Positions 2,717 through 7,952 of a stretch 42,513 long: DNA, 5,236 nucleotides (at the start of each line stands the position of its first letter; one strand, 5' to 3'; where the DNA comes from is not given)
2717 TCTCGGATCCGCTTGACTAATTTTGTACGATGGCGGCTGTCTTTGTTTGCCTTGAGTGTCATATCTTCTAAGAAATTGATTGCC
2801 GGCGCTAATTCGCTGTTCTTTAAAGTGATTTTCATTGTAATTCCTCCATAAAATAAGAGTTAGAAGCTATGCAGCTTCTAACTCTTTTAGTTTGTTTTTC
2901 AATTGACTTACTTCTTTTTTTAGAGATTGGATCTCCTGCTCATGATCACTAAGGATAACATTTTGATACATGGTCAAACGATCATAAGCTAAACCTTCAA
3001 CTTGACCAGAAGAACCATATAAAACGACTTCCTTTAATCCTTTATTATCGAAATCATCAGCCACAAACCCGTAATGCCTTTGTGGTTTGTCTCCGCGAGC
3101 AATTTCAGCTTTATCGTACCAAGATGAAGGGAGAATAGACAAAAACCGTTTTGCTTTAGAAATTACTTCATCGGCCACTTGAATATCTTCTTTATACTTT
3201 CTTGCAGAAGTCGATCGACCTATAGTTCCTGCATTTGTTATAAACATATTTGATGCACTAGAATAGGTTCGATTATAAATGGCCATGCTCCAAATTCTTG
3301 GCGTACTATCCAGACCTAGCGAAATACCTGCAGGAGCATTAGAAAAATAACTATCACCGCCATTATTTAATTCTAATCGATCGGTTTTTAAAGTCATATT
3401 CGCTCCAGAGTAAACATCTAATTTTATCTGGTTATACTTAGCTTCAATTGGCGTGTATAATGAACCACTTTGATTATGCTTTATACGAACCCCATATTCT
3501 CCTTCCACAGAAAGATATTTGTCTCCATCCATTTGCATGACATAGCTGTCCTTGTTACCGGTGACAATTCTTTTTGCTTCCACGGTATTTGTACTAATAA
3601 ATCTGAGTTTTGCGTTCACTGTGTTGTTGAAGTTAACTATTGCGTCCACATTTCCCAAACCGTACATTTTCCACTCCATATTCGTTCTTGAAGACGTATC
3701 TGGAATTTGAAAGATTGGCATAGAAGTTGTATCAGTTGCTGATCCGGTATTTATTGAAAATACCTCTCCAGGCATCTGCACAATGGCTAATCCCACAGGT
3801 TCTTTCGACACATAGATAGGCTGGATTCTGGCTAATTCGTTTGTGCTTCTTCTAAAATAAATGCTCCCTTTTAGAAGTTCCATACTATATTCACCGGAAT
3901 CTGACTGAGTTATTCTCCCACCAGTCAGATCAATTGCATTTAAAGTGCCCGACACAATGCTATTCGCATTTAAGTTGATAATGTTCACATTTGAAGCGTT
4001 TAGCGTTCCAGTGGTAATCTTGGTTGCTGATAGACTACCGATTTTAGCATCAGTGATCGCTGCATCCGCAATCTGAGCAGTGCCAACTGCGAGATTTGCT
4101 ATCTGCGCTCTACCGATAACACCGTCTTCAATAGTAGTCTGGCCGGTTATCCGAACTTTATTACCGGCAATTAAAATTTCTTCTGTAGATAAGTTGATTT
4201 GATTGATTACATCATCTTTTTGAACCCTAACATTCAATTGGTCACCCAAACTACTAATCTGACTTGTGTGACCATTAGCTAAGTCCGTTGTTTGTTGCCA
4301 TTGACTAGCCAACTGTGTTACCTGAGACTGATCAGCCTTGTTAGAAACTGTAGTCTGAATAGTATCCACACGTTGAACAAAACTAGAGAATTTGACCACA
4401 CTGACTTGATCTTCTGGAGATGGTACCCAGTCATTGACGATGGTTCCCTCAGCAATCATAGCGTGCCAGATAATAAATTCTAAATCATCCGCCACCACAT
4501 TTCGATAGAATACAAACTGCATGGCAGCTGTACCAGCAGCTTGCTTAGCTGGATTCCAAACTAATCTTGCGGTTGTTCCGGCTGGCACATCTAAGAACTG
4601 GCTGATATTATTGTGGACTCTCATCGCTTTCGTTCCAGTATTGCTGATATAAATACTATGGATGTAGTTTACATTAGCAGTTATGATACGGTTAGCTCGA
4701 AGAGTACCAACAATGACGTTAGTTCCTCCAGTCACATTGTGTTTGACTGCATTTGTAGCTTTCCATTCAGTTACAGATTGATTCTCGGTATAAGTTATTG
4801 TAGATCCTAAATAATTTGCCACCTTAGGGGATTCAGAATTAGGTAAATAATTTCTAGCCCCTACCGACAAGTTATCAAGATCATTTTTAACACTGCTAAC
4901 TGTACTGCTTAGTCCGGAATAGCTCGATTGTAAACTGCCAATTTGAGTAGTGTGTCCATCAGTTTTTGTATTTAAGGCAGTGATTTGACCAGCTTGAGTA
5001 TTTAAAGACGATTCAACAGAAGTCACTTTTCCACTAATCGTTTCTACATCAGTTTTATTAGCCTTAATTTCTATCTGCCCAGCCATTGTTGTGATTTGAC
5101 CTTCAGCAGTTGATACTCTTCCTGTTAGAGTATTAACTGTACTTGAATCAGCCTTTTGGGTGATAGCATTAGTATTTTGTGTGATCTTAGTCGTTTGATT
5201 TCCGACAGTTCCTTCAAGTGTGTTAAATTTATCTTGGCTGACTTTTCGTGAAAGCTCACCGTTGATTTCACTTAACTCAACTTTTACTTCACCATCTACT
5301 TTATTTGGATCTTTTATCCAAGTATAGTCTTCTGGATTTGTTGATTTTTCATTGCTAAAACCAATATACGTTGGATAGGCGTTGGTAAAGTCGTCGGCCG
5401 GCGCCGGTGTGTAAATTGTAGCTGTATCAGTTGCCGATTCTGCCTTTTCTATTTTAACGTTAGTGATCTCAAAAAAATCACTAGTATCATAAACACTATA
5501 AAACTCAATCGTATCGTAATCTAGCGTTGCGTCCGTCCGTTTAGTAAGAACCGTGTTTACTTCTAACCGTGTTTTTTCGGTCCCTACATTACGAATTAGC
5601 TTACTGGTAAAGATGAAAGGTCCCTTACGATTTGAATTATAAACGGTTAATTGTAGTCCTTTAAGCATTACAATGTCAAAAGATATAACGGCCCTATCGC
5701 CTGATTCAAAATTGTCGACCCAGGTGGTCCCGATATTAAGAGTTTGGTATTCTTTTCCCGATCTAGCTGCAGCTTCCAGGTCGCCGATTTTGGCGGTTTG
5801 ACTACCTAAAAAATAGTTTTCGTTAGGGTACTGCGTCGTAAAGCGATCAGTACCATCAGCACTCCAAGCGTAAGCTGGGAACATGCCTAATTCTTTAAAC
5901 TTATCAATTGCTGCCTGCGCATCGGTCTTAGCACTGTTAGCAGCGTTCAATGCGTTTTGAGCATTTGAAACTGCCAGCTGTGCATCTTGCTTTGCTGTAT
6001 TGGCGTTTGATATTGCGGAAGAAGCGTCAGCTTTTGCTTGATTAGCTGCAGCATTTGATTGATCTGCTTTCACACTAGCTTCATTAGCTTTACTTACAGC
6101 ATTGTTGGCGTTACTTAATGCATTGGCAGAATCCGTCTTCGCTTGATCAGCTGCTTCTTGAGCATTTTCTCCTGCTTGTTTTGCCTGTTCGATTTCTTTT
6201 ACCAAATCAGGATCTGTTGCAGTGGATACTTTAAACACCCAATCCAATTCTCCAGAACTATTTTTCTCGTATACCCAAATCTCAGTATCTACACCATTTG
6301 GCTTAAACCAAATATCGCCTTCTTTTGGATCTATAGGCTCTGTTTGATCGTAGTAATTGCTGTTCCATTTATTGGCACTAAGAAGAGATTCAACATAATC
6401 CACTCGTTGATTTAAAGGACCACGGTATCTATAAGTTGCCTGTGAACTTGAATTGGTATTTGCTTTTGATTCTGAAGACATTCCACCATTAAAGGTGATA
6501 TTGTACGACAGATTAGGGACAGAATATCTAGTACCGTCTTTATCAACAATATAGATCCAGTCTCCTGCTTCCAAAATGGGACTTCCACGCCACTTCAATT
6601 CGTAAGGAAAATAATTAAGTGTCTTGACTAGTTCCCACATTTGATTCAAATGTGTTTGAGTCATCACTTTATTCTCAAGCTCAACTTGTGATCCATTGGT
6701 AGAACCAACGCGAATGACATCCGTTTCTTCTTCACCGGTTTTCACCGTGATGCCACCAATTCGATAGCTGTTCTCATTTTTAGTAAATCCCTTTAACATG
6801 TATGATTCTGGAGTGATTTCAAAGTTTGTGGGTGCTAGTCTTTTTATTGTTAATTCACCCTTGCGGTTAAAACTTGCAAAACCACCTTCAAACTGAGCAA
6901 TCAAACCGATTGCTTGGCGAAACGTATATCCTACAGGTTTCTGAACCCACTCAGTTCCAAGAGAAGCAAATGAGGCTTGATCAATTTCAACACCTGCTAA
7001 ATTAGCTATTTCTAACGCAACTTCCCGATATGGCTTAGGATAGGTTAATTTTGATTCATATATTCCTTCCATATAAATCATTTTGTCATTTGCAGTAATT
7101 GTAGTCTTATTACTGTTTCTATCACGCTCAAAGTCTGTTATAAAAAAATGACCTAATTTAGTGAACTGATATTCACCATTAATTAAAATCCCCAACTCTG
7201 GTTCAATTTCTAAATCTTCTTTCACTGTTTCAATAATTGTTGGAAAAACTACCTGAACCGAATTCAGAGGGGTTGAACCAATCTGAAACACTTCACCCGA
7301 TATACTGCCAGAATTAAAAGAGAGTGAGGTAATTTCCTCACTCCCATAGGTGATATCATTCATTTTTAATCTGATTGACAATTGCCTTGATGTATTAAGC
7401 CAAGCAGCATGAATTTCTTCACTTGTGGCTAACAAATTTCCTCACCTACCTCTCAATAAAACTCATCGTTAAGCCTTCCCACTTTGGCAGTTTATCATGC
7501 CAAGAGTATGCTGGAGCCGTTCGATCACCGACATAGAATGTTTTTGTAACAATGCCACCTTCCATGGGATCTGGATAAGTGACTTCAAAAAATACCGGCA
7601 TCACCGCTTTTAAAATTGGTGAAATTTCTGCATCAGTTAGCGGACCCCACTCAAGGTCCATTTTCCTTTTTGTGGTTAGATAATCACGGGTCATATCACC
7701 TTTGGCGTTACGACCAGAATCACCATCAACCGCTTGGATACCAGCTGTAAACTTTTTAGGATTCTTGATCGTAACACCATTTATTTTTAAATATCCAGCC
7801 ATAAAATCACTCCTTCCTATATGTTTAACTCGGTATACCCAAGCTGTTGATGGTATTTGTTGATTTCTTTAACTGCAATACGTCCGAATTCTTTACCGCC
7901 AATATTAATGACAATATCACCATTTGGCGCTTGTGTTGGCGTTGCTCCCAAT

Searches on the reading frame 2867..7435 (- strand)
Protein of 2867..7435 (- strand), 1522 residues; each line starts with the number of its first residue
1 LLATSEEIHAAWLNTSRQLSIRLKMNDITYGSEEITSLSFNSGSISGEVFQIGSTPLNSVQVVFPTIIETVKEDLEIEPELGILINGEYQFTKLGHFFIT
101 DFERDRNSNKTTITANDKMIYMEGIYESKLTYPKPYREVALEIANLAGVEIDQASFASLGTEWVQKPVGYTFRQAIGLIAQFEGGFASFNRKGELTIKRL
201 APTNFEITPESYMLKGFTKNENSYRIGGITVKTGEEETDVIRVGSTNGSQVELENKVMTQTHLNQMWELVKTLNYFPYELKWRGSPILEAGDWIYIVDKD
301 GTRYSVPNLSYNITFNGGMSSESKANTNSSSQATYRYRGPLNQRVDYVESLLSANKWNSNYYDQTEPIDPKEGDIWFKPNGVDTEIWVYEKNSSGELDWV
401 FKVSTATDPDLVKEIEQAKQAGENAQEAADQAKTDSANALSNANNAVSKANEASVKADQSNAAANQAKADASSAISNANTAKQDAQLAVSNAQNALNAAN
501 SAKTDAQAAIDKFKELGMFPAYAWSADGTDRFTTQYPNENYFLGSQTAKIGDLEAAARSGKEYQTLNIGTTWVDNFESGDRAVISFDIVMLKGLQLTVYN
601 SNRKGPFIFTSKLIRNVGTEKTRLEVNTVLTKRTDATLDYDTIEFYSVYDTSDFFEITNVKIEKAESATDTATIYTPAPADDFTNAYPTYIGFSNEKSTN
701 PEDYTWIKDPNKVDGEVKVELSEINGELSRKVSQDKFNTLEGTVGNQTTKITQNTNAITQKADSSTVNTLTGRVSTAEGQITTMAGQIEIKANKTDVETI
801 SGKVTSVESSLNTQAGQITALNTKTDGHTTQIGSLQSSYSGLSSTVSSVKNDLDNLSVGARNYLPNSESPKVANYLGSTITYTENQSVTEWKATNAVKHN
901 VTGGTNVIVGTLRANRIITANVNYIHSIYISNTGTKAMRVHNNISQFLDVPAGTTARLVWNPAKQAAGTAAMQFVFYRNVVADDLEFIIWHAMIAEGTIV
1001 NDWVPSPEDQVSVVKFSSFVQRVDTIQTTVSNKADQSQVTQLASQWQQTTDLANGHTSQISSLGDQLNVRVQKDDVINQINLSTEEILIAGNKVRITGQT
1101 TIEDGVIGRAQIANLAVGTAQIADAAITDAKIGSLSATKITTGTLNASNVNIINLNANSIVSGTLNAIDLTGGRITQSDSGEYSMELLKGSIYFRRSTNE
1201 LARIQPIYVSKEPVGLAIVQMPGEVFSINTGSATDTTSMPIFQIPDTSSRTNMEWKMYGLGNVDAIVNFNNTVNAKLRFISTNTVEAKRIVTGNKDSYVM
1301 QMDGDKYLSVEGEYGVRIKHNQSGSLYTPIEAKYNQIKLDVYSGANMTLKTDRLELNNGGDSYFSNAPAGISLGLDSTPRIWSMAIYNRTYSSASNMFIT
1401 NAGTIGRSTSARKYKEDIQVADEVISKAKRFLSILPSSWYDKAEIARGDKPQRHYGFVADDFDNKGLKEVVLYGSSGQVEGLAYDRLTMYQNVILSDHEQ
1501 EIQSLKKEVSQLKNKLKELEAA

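Call 51: search_protein_families(library=phrogs, proteins=[window:2867-7435:-], max_evalue=0.00001)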
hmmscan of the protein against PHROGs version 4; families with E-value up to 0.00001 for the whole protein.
window:2867-7435:- (1522 aa): 20 families
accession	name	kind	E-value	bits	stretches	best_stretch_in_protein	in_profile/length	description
phrog_1330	-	tail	7.3e-114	382.9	2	882-1521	821-1359/1361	tail protein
phrog_6616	-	tail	3.3e-109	367.3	2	1-483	1-486/991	tail protein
phrog_22212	-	unknown function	2.9e-75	254.6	1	7-350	7-364/1655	-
phrog_9680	-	moron, auxiliary metabolic gene and host takeover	2.7e-57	195.7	1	11-346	12-344/471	host range and adsorption protein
phrog_16267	-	unknown function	6.9e-50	170.2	2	19-333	20-344/2299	-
phrog_1786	-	head and packaging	6.9e-27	94.8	1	1057-1508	822-1242/1246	minor head protein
phrog_12329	-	head and packaging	3.5e-26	92.5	2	847-1116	497-751/833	virion structural protein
phrog_19653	-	head and packaging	1.4e-22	81.7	1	1371-1506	258-412/418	minor head protein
phrog_19445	-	head and packaging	3.6e-22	79.2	2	919-1116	626-783/1114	tail tip protein Tal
phrog_10693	-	moron, auxiliary metabolic gene and host takeover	8.9e-18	64.9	2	32-494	15-444/1219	host range and adsorption protein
phrog_33754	-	unknown function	3.5e-17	63.3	1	1364-1489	388-532/555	-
phrog_32308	-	unknown function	8.1e-15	54.9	1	91-304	110-323/709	-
phrog_16040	-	head and packaging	4.6e-14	52.4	1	692-1044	504-802/1254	virion structural protein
phrog_7660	-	tail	9.6e-14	51.1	1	1097-1167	465-535/1656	tail fiber protein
phrog_9757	-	unknown function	9.7e-13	47.2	1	715-797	351-433/2141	-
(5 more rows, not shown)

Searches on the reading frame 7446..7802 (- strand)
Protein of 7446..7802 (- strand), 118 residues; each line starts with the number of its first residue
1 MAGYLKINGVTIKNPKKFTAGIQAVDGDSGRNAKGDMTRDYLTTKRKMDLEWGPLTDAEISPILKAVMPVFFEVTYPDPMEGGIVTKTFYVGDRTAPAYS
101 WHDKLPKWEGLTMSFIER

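Call 51: search_protein_families(library=phrogs, proteins=[window:7446-7802:-], max_evalue=0.00001)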
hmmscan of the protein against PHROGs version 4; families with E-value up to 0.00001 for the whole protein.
window:7446-7802:- (118 aa): 1 family
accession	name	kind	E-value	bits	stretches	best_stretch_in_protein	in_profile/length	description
phrog_1194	-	unknown function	5.8e-44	150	1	4-118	5-125/125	-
